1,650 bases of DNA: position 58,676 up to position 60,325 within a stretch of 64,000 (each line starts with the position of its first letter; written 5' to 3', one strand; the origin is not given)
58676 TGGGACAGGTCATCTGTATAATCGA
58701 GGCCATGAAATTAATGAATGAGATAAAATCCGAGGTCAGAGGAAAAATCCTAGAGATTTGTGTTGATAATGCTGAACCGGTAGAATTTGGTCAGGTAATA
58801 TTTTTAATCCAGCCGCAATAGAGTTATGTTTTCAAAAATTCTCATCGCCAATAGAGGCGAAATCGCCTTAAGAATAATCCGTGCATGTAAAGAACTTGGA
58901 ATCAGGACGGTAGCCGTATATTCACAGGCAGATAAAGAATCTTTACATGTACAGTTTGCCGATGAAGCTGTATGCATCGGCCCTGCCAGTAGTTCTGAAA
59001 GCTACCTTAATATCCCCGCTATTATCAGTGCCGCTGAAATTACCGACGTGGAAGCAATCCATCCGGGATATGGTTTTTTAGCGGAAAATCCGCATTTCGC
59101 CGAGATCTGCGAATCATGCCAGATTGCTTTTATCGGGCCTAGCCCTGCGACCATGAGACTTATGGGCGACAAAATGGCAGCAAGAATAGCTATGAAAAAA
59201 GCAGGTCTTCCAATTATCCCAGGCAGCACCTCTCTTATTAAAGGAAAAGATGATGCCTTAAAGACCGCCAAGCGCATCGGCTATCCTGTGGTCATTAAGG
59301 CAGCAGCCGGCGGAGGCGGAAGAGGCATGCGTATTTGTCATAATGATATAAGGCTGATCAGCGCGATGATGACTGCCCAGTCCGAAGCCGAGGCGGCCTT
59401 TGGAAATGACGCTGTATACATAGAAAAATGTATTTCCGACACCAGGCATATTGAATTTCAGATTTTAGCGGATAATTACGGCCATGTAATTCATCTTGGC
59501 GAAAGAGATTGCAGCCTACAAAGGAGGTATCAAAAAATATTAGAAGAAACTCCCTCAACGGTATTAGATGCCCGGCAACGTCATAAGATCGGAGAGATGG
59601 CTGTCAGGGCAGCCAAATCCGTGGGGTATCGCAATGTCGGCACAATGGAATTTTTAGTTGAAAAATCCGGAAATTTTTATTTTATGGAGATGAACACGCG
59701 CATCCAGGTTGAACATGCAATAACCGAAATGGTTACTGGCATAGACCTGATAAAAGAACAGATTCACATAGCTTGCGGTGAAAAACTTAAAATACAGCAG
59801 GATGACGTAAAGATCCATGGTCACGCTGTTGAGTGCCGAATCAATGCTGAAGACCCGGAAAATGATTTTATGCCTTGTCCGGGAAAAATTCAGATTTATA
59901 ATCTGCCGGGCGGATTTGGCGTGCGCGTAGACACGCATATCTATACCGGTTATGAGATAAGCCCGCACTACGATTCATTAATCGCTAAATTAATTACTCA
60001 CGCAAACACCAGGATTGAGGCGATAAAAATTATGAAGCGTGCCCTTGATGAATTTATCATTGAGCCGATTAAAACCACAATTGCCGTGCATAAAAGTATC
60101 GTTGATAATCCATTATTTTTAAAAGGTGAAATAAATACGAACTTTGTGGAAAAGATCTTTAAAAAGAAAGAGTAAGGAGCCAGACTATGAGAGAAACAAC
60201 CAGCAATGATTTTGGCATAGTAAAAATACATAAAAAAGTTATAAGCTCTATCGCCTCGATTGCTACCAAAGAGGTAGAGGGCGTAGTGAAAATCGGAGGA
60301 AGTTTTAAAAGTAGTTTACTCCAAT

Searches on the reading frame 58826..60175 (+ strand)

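Call 79: search_protein_families(library=pfam, proteins=[window:58826-60175:+], max_evalue=0.00001)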
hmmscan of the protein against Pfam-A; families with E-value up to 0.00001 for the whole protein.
window:58826-60175:+ (449 aa): 5 families
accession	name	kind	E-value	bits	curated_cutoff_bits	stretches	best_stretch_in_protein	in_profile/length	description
PF02786.22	CPSase_L_D2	-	2e-77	259.9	19.8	1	115-322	1-209/211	Carbamoyl-phosphate synthase L chain, ATP binding domain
PF00289.28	Biotin_carb_N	-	2.7e-47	160.2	25.5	1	1-110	1-110/110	Biotin carboxylase, N-terminal domain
PF02785.25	Biotin_carb_C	-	4.4e-40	136.6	32.4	1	336-442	1-107/108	Biotin carboxylase C-terminal domain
PF07478.18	Dala_Dala_lig_C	-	1.3e-13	51.3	24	1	125-291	4-174/204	D-ala D-ala ligase C-terminus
PF02222.28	ATP-grasp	-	7.8e-09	35.9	27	1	136-292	14-162/179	ATP-grasp domain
